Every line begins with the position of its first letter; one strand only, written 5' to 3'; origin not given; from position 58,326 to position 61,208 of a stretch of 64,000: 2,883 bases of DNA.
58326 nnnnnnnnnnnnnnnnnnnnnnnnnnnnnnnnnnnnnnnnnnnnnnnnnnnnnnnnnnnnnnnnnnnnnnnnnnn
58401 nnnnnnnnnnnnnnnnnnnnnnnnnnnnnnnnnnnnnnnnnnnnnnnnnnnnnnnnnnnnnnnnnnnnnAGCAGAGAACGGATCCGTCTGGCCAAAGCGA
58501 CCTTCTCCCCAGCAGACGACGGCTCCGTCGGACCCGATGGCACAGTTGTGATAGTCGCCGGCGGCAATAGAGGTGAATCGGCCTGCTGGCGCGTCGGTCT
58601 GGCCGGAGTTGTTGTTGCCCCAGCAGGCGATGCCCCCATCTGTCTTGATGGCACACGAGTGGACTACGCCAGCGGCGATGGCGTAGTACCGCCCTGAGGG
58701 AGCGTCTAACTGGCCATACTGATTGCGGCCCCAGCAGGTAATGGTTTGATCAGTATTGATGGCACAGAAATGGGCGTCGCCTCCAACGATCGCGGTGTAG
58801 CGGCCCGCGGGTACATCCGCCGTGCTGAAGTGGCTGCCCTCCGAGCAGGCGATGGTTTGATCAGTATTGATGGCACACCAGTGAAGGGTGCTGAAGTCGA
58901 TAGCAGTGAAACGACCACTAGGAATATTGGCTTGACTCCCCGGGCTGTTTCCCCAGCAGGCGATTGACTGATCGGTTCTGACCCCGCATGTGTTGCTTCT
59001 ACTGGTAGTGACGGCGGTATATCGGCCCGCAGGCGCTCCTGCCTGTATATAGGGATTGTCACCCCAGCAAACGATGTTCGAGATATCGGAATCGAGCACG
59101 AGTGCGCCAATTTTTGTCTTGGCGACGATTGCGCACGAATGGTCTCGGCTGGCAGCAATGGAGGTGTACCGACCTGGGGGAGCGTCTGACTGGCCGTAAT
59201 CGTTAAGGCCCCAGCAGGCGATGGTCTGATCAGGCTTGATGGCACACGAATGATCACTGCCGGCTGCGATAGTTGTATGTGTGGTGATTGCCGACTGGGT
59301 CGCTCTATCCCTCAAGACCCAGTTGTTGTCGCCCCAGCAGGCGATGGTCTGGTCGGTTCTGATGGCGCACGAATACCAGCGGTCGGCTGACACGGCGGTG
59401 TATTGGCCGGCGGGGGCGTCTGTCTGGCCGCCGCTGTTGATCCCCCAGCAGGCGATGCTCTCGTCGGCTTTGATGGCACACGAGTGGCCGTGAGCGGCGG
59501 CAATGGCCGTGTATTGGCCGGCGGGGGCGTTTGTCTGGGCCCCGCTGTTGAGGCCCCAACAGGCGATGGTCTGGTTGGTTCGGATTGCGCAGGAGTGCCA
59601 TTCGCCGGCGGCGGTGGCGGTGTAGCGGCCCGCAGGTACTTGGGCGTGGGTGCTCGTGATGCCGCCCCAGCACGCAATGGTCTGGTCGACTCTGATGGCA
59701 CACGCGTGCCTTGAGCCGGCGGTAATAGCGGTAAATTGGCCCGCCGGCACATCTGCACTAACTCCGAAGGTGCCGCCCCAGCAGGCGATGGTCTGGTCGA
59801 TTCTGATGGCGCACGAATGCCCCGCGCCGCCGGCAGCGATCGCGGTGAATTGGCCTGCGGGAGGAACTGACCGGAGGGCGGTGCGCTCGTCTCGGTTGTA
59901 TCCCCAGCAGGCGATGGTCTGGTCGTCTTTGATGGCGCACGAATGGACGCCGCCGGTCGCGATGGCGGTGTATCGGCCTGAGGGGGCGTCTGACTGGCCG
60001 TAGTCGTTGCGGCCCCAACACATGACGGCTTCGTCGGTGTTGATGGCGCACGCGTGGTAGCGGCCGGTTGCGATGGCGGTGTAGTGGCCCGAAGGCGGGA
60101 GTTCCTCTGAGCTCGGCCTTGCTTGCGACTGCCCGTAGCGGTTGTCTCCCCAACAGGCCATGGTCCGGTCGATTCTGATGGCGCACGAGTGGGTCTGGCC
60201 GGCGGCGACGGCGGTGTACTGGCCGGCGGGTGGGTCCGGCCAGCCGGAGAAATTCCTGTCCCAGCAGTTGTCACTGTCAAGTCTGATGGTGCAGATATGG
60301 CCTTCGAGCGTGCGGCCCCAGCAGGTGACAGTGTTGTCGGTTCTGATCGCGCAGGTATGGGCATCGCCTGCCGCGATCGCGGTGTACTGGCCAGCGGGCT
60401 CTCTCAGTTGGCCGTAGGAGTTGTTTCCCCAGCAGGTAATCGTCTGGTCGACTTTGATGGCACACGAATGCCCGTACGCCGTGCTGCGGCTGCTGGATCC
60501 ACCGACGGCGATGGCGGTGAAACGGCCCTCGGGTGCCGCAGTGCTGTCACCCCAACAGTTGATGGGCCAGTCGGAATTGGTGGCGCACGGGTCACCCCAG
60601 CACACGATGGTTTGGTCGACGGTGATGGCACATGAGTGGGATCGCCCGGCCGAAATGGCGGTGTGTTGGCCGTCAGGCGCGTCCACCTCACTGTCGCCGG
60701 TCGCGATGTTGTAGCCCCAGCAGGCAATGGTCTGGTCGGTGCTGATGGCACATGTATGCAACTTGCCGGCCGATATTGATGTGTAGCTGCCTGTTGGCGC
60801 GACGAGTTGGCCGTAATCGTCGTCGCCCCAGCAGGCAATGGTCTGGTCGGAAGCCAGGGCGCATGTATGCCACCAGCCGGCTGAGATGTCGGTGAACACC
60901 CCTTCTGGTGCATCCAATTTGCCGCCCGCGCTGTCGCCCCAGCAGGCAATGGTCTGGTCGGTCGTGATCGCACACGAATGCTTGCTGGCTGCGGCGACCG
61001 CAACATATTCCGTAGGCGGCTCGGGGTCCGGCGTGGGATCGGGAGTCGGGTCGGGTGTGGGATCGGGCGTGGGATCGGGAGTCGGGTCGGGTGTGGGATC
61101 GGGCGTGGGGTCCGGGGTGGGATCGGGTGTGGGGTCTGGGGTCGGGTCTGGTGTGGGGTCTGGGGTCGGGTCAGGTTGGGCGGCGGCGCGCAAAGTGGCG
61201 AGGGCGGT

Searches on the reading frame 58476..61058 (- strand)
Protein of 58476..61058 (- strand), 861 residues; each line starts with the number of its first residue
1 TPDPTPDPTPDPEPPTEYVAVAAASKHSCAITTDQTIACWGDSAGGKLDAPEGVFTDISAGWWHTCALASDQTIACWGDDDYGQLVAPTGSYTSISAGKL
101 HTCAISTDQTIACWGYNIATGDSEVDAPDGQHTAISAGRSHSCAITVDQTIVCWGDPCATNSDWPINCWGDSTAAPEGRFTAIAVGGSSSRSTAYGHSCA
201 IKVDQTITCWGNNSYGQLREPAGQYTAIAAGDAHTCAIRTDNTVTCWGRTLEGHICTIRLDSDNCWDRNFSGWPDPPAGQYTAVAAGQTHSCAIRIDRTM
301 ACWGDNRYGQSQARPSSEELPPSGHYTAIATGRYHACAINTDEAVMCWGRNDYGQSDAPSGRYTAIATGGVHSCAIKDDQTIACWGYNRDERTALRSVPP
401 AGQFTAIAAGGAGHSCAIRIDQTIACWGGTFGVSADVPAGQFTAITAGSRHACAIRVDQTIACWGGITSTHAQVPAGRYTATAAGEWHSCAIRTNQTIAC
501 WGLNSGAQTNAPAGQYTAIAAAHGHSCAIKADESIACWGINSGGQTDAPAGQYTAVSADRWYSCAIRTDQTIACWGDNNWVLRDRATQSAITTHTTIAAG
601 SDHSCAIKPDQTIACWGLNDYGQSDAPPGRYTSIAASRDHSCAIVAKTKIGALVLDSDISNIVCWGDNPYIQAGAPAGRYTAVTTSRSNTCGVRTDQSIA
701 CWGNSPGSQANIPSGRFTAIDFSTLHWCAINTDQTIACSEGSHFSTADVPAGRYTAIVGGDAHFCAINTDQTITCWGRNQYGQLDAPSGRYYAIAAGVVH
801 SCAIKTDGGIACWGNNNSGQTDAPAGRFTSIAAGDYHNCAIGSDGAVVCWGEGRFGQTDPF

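Call 49: predict_structure(alignment_id=A2)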
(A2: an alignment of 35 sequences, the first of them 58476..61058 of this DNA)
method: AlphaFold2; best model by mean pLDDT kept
length: 861 residues; sequences in the alignment: 35
mean_pLDDT: 81.8   pTM: 0.64
mean pLDDT of the five models: 81.8, 81.7, 81.3, 81.2, 80.4
residues with pLDDT >= 90: 392; 70-90: 289; 50-70: 100; < 50: 80
segments of 3 or more residues with pLDDT < 50: 1-14, 163-165, 251-272, 313-319, 389-395, 583-593, 652-658
pLDDT, mean of each block of 10 residues (from residue 1): 34 62 90 91 74 95 93 93 88 93 96 78 69 92 95 74 48 87 80 71 97 82 95 90 86 37 40 70 89 91 73 48 85 89 87 75 93 93 75 56 94 87 86 70 92 95 78 88 92 97 81 96 93 95 82 94 92 78 37 68 87 84 83 88 76 47 80 78 85 90 69 82 82 88 64 92 92 93 95 93 97 91 93 93 88 77 53
secondary structure, 60 per line:
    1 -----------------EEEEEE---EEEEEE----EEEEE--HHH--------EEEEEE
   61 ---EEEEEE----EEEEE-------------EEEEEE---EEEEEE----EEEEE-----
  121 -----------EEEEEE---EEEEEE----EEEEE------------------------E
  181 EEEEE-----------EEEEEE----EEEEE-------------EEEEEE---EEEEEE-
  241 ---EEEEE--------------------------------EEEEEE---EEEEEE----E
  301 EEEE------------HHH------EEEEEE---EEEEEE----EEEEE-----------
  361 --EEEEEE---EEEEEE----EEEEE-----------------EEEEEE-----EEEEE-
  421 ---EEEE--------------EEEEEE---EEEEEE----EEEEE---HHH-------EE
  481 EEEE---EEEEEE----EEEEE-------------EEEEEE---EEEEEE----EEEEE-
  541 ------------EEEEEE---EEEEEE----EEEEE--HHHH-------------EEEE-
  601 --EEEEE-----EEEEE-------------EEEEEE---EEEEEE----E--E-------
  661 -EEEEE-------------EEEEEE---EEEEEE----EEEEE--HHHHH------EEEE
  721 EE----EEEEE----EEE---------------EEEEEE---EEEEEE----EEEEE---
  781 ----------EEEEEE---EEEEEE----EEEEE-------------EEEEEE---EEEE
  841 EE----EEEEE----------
elements in order (helices of 4 or more, strands of 3 or more residues): E18-23 E27-32 E37-41 E55-60 E64-69 E74-78 E92-97 E101-106 E111-115 E132-137 E141-146 E151-155 E180-185 E197-202 E207-211 E225-230 E234-239 E244-248 E281-286 E290-295 E300-304 E326-331 E335-340 E345-349 E363-368 E372-377 E382-386 E404-409 E415-419 E424-427 E442-447 E451-456 E461-465 E479-484 E488-493 E498-502 E516-521 E525-530 E535-539 E553-558 E562-567 E572-576 H579-582 E596-599 E603-607 E613-617 E631-636 E640-645 E662-666 E680-685 E689-694 E699-703 H706-710 E717-722 E727-731 E736-738 E754-759 E763-768 E773-777 E791-796 E800-805 E810-814 E828-833 E837-842 E847-851

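Call 51: fold_search(model_id=the predicted structure, library=pdb)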
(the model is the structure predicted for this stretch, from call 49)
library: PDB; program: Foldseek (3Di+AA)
matches with E <= 10: 1350; with E <= 0.001: 876
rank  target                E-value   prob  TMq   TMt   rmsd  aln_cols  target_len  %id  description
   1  4dnw_B                2.4e-17  1.00  0.28  0.61   6.6       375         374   19  Crystal structure of UVB-resistance protein UVR8 (released 2012-03-07)
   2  4d9s_A                3.9e-17  1.00  0.27  0.58   8.1       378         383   18  Crystal structure of Arabidopsis thaliana UVR8 (UV Resistance locus 8) (released 2012-04-04)
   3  3qi0_A                6.7e-17  1.00  0.25  0.75   6.3       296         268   22  Structural, thermodynamic and kinetic analysis of the picomolar binding affinity interaction of the beta-lactamase inh (released 2011-07-20)
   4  4dnv_B                6.7e-17  1.00  0.27  0.60   7.7       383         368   18  Crystal structure of the W285F mutant of UVB-resistance protein UVR8 (released 2012-03-07)
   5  4dnw_A                1.4e-16  1.00  0.27  0.60   8.0       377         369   19  Crystal structure of UVB-resistance protein UVR8 (released 2012-03-07)
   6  6xzn_A                1.4e-16  1.00  0.26  0.59   8.0       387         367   19  Arabidopsis UV-B photoreceptor UVR8 mutant G101S W285A (released 2021-01-13)
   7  3qi0_C                1.9e-16  1.00  0.25  0.75   6.7       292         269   23  Structural, thermodynamic and kinetic analysis of the picomolar binding affinity interaction of the beta-lactamase inh (released 2011-07-20)
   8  1jtd_B                2.0e-16  1.00  0.25  0.74   6.6       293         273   24  Crystal structure of beta-lactamase inhibitor protein-II in complex with TEM-1 beta-lactamase (released 2001-10-03)
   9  6xzn_B                2.3e-16  1.00  0.27  0.61   7.7       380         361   18  Arabidopsis UV-B photoreceptor UVR8 mutant G101S W285A (released 2021-01-13)
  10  7a0k_C                2.4e-16  1.00  0.26  0.58   4.6       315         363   23  Crystal structure of the entire ectodomain from the Physcomitrella patens receptor kinase CR4 (released 2021-08-18)
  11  7a0k_G                2.4e-16  1.00  0.25  0.57   4.6       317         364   23  Crystal structure of the entire ectodomain from the Physcomitrella patens receptor kinase CR4 (released 2021-08-18)
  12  7a0j_CCC              2.4e-16  1.00  0.27  0.75   4.7       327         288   23  Crystal structure of the CRINKLY WD40 ectodomain from the Arabidopsis thaliana receptor kinase ACR4 (released 2021-08-18)
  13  7a0k_E                2.8e-16  1.00  0.25  0.57   4.6       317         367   24  Crystal structure of the entire ectodomain from the Physcomitrella patens receptor kinase CR4 (released 2021-08-18)
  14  3qi0_F                3.0e-16  1.00  0.24  0.73   6.7       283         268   24  Structural, thermodynamic and kinetic analysis of the picomolar binding affinity interaction of the beta-lactamase inh (released 2011-07-20)
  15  7a0k_B                3.1e-16  1.00  0.26  0.58   4.4       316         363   23  Crystal structure of the entire ectodomain from the Physcomitrella patens receptor kinase CR4 (released 2021-08-18)
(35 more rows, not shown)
